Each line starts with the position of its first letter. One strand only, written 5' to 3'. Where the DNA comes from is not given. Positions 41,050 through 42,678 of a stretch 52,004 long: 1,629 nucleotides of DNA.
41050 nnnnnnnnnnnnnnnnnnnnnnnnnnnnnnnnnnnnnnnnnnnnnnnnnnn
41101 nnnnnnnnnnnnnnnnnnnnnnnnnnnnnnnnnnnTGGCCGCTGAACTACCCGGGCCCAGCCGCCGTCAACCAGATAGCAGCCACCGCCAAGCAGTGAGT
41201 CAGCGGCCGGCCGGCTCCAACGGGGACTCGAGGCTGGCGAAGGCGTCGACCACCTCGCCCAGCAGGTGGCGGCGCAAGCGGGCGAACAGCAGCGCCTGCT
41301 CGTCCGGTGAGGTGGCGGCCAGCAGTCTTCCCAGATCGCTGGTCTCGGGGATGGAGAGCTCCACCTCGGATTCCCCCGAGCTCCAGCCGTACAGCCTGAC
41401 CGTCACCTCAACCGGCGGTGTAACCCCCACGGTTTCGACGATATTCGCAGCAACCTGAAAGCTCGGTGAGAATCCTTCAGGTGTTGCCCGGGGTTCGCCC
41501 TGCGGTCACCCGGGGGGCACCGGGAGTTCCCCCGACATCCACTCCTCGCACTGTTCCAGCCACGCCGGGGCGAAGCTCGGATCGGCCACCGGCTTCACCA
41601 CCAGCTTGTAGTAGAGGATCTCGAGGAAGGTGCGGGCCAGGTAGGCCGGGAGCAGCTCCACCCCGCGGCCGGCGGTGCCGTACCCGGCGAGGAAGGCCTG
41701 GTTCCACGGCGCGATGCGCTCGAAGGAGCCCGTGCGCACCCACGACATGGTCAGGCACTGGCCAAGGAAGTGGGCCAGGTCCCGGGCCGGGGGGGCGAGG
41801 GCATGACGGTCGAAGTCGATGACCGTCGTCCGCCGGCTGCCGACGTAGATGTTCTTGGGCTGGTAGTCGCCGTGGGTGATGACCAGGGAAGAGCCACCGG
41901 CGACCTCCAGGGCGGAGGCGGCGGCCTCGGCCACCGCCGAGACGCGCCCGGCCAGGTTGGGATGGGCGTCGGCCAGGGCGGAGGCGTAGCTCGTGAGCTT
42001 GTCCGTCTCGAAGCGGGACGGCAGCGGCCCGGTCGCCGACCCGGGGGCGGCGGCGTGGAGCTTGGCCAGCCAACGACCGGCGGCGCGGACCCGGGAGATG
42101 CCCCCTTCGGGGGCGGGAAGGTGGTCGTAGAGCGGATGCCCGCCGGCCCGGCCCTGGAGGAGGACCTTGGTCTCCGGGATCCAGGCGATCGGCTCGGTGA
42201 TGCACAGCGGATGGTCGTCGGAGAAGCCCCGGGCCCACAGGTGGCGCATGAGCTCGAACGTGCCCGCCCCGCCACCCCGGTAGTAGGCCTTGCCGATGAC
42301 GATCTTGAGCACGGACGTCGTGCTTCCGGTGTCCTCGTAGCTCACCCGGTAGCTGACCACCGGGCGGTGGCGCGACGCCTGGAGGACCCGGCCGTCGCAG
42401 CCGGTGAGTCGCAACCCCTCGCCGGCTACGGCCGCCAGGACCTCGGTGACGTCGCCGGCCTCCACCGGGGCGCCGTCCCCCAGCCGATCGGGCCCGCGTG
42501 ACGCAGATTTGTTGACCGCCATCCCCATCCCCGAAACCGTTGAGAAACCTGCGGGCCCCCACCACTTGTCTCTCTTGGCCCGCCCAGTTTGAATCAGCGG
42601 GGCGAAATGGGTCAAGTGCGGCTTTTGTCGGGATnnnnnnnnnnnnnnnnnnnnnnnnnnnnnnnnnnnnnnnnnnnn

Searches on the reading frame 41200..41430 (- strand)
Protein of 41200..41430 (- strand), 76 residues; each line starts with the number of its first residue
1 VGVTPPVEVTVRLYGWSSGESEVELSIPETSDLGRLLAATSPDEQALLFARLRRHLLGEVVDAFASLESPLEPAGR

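Call 5: search_protein_families(library=pfam, proteins=[window:41200-41430:-], max_evalue=0.01)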
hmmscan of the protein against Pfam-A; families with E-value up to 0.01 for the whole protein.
window:41200-41430:- (76 aa): 0 families

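Call 6: search_protein_families(library=ncbifam, proteins=[window:41200-41430:-], max_evalue=0.01)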
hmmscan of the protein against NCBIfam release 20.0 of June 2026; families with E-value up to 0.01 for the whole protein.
window:41200-41430:- (76 aa): 0 families

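Call 30: search_protein_families(library=padloc, proteins=[window:41200-41430:-], max_evalue=0.001)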
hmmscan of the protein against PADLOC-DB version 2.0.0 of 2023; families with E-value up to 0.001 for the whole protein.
window:41200-41430:- (76 aa): 0 families
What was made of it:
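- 41200..41430 (-): orf76: a small acidic protein with no family match, 75 nt downstream of K0. It is restricted to the Acidimicrobiia version of the cluster. No Pfam, NCBIfam or PADLOC match (calls 5, 6, 30).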

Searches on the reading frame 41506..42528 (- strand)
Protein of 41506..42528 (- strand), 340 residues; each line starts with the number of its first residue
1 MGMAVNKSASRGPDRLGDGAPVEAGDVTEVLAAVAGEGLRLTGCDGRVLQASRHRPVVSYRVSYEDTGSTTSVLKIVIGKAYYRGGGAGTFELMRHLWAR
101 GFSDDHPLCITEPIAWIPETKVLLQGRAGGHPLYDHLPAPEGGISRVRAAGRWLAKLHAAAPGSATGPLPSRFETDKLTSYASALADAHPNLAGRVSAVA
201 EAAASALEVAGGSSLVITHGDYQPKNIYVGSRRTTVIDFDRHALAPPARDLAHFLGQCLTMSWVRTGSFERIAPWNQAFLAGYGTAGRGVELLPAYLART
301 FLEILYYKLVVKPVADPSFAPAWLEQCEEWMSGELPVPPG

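Call 5: search_protein_families(library=pfam, proteins=[window:41506-42528:-], max_evalue=0.01)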
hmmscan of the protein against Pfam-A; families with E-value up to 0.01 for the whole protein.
window:41506-42528:- (340 aa): 5 families
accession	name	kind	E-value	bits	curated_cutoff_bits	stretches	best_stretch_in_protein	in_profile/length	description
PF01636.29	APH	-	9.7e-15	55.4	23.2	1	83-287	33-233/239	Phosphotransferase enzyme family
PF04655.20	APH_6_hur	-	0.0003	20.7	27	1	119-238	67-183/252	Aminoglycoside/hydroxyurea antibiotic resistance kinase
PF02958.26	EcKL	-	0.00039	20.3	22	1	181-261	188-267/294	Ecdysteroid kinase-like family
PF07914.17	DUF1679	-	0.0063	15.9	24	1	208-262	262-321/414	Uncharacterized oxidoreductase dhs-27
PF19974.5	TCAD9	-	0.0088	15.7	40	0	208-252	293-335/429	Ternary complex associated domain 9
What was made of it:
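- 41506..42528 (-): K0: the only catalytically intact APH-fold kinase. It has Lys80, HGD at 41877..41851, Asn226, and IDFD at 41820..41809. Pfam APH, E 9.7e-15 (call 5).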

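Call 6: search_protein_families(library=ncbifam, proteins=[window:41506-42528:-], max_evalue=0.01)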
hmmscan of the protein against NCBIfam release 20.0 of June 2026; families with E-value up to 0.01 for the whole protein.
window:41506-42528:- (340 aa): 5 families
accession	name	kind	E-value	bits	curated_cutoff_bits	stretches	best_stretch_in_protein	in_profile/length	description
NF000029.2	APH_9_Ib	exception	2.4e-05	23.5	675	1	185-253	191-257/330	aminoglycoside O-phosphotransferase APH(9)-Ib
NF038156.1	lant_syn_V_LxmK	equivalog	8.7e-05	21.8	315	1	147-262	113-238/347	class V lanthionine synthetase subunit LxmK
TIGR02906.1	spore_CotS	subfamily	0.00017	20.6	172.7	1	214-263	187-238/314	CotS family spore coat protein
NF033068.1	APH_3p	equivalog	0.00035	20.2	205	1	213-286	173-238/255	APH(3') family aminoglycoside O-phosphotransferase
TIGR03724.2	arch_bud32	equivalog_domain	0.0091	15.5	125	0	215-241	104-130/193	KEOPS complex kinase/ATPase Bud32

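Call 20: search_solved_structures(query=window:41506-42528:-, max_evalue=1)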
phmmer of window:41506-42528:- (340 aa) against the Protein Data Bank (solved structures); distinct sequences matched with E-value up to 1: 4.
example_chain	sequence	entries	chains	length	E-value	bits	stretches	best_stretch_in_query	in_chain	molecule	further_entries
7dko_A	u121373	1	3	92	0.02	17.3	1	140-217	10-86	de novo designed protein AM2M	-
1xg2_B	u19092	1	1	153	0.13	14.7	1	175-231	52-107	Pectinesterase inhibitor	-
3i0o_A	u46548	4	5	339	0.15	14.5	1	213-265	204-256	Spectinomycin phosphotransferase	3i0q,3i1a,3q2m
4z29_A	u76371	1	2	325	0.46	12.9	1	143-260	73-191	Magnetotaxis protein MtxA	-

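Call 30: search_protein_families(library=padloc, proteins=[window:41506-42528:-], max_evalue=0.001)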
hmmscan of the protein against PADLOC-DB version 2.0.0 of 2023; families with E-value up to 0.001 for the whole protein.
window:41506-42528:- (340 aa): 0 families

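Call 42: find_homologous_proteins(query=window:41506-42528:-)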
Query window:41506-42528:- (340 aa): 41 proteins with E <= 0.001 among 8000 candidates.
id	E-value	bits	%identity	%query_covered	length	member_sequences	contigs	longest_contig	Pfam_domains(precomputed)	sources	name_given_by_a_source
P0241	5.7e-206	702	92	100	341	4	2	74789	PF01636.30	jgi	jgi:hypothetical protein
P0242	1.7e-154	532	72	97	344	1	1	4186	PF02958.27,PF01636.30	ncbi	ncbi:MAG: phosphotransferase family protein [Acidimicrobiia bacterium]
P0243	2.4e-154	532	75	92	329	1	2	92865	PF01636.30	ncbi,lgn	-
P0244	1.4e-146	506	69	99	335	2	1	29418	PF01636.30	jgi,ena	-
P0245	1.7e-145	503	69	97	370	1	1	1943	PF01636.30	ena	-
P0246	1.5e-144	500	72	90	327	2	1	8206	PF01636.30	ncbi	ncbi:MAG: phosphotransferase family protein [Acidimicrobiia bacterium]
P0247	8.9e-143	494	67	96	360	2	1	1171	PF01636.30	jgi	jgi:aminoglycoside phosphotransferase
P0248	5.6e-141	488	70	91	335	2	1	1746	PF01636.30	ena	-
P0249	1.6e-140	486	74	85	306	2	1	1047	PF01636.30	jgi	jgi:hypothetical protein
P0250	8.0e-139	481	66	96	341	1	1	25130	PF01636.30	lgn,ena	-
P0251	1.3e-138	480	67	92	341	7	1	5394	PF01636.30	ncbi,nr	ncbi:MAG TPA: aminoglycoside phosphotransferase family protein [Acidimicrobiia bacterium]|nr:aminogl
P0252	7.2e-110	386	58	94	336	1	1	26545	PF01636.30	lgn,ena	-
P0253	8.8e-110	385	59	89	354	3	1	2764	PF01636.30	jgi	-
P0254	3.0e-109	383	59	91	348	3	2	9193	PF01636.30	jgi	jgi:hypothetical protein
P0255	4.3e-109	383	57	93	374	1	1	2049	PF01636.30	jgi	jgi:hypothetical protein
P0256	4.5e-104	366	54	97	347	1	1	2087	PF01636.30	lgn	-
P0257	8.4e-104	366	57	90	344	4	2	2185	PF01636.30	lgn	-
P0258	2.0e-103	364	56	92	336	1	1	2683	PF01636.30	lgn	-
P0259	5.1e-103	363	54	92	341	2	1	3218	PF01636.30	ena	-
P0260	2.3e-102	361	57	89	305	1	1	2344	PF01636.30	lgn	-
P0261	2.7e-97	344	53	90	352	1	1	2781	PF01636.30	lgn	-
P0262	1.8e-94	335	76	59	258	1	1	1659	PF01636.30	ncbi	-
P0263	9.7e-92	326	48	96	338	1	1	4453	PF02958.27,PF01636.30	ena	-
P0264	2.4e-90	321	48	92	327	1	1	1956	PF01636.30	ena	-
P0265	5.1e-90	320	51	89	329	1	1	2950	PF01636.30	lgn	-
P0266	1.3e-89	319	51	90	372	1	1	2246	PF01636.30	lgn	-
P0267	3.5e-88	314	51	89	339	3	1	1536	PF01636.30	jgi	jgi:hypothetical protein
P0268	1.2e-83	299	48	91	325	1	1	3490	PF01636.30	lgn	-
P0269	5.4e-82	294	47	90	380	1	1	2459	PF01636.30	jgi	jgi:hypothetical protein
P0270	4.0e-76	275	51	76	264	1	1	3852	PF01636.30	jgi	jgi:hypothetical protein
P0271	2.0e-74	269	48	86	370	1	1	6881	PF01636.30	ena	-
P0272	6.9e-71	257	52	75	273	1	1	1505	PF01636.30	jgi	jgi:aminoglycoside phosphotransferase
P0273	8.2e-69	251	47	87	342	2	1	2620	PF01636.30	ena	-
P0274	4.6e-55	205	45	85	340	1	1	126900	PF01636.30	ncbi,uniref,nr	ncbi:phosphotransferase [Modestobacter marinus]|uniref:phosphotransferase n=1 Tax=Modestobacter mari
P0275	6.3e-54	202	43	87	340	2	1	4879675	PF01636.30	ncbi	ncbi:phosphotransferase [Modestobacter sp. URMC 112]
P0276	5.3e-50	189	41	82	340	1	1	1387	PF01636.30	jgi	-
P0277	8.2e-43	165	39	90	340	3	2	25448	PF01636.30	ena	-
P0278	3.0e-40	157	48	52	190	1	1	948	PF01636.30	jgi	jgi:hypothetical protein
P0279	3.1e-36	143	39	74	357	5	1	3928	PF01636.30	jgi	jgi:aminoglycoside phosphotransferase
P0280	1.7e-25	108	34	80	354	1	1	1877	PF10009.16,PF19974.6,PF01636.30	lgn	-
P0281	1.1e-8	53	30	62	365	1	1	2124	PF01636.30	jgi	jgi:hypothetical protein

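Call 53: predict_structure(alignment_id=A2)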
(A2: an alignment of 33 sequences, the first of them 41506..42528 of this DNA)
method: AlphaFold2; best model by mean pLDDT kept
length: 340 residues; sequences in the alignment: 33
mean_pLDDT: 90.1   pTM: 0.88
mean pLDDT of the five models: 90.1, 89.8, 88.9, 88.8, 87.7
residues with pLDDT >= 90: 265; 70-90: 47; 50-70: 11; < 50: 17
segments of 3 or more residues with pLDDT < 50: 1-14, 338-340
pLDDT, mean of each block of 10 residues (from residue 1): 35 59 86 88 92 85 90 93 91 97 97 95 96 94 96 97 92 96 98 98 93 89 98 96 96 97 93 95 79 95 98 96 97 64
secondary structure, 60 per line:
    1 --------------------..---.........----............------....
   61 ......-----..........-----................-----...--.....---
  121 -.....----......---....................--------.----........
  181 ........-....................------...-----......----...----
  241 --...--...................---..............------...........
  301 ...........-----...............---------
elements in order: H26-34 E39-50 E57-66 E72-81 H87-102 E108-110 E113-117 E122-126 H133-136 H140-159 H173-188 H190-209 E216-218 E227-229 E234-236 E243-245 H248-266 H270-283 H290-311 H317-331

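Call 57: fold_search(model_id=the predicted structure, library=pdb)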
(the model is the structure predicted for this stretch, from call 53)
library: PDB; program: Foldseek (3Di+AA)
matches with E <= 10: 1761; with E <= 0.001: 329
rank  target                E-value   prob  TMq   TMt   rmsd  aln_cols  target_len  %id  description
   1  8zic                  3.0e-10  1.00  0.57  0.54   7.2       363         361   15  Structure complex of 4-hydroxytryptamine kinase PsiK complexed with Mg2+ and Tryptamine (released 2025-04-02)
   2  9eto_A                5.5e-10  1.00  0.58  0.54   6.8       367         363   15  PsiK from Psilocybe cubensis (released 2024-11-06)
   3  3ats                  1.3e-09  1.00  0.57  0.56   6.4       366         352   14  Crystal structure of Rv3168 (released 2011-08-03)
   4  4ej7_A                2.1e-09  1.00  0.50  0.61   6.6       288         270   19  Crystal structure of the aminoglycoside phosphotransferase APH(3')-Ia, ATP-bound (released 2012-04-18)
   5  8agy_A                2.1e-09  1.00  0.56  0.55   6.2       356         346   17  The Corramycin phosphotransferase in complex with Corramycin (released 2023-08-16)
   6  9qoy_A                2.5e-09  1.00  0.47  0.59  10.4       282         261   20  Pseudomonas aeruginosa APH(3")-IIb - Wild Type (released 2026-04-08)
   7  3csv                  2.7e-09  1.00  0.48  0.51  11.8       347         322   16  Crystal structure of a putative aminoglycoside phosphotransferase (YP_614837.1) from Silicibacter sp. TM1040 at 2.15 A r (released 2008-04-22)
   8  4fex_C                2.9e-09  1.00  0.48  0.60   6.0       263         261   19  Crystal structure of the aminoglycoside phosphotransferase APH(3')-Ia, with substrate kanamycin and small molecule inh (released 2012-06-20)
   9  9qos_A                3.4e-09  1.00  0.49  0.62   8.0       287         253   20  APH(3')-IIb with an inhibitor (released 2026-02-11)
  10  3fi8                  4.9e-09  1.00  0.53  0.53   6.9       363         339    9  Crystal structure of choline kinase from Plasmodium Falciparum, PF14_0020 (released 2009-02-10)
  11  4few_F                5.1e-09  1.00  0.47  0.58   6.4       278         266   19  Crystal structure of the aminoglycoside phosphotransferase APH(3')-Ia, with substrate kanamycin and small molecule inh (released 2012-06-20)
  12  4fev_A                5.4e-09  1.00  0.48  0.59   6.5       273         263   18  Crystal structure of the aminoglycoside phosphotransferase APH(3')-Ia, with substrate kanamycin and small molecule inh (released 2012-06-20)
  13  4few_D                6.3e-09  1.00  0.48  0.60   6.5       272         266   18  Crystal structure of the aminoglycoside phosphotransferase APH(3')-Ia, with substrate kanamycin and small molecule inh (released 2012-06-20)
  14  4gkh_B                6.3e-09  1.00  0.48  0.59   6.0       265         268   19  Crystal structure of the aminoglycoside phosphotransferase APH(3')-Ia, with substrate kanamycin and small molecule inh (released 2012-09-05)
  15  4ej7_C                6.6e-09  1.00  0.49  0.60   9.8       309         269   18  Crystal structure of the aminoglycoside phosphotransferase APH(3')-Ia, ATP-bound (released 2012-04-18)
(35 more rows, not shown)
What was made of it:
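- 41506..42528 (-): AlphaFold model pLDDT 90; generic APH fold, TM 0.5-0.64 (calls 53, 57).
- Its fold matches are generic, and peptide kinases (LxmK, TvaE) score as well as sugar kinases (call 57).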

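Call 84: find_encoding_contigs(protein=P0243, flank=10000, max_places=2)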
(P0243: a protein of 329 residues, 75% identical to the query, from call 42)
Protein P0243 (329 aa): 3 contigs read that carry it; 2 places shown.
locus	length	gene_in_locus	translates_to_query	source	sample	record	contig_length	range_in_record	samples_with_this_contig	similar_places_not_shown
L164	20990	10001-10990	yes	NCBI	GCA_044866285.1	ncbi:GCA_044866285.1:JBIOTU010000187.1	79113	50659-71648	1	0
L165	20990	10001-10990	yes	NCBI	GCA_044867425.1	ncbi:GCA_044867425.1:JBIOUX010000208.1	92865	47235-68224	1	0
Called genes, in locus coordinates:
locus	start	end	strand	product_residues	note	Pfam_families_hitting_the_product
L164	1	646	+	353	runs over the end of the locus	PF01636:APH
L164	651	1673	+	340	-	PF01636:APH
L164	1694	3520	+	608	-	PF00884:Sulfatase, PF01663:Phosphodiest, PF16347:SGSH_C (faint), PF18914:DUF5666 (faint)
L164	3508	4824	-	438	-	PF13088:BNR_2 (faint), PF02012:BNR (faint)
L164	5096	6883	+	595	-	-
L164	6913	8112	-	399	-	PF02333:Phytase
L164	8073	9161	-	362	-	PF01636:APH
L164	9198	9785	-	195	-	PF00685:Sulfotransfer_1 (weak), PF13469:Sulfotransfer_3 (weak)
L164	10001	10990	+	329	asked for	PF01636:APH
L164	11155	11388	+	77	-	-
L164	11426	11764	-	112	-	-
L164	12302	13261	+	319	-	-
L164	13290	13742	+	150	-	-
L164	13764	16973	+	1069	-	PF00873:ACR_tran, PF02355:SecD_SecF_C (faint)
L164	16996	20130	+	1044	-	PF00873:ACR_tran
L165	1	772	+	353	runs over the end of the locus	PF01636:APH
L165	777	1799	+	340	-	PF01636:APH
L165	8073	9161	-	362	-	PF01636:APH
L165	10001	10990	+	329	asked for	PF01636:APH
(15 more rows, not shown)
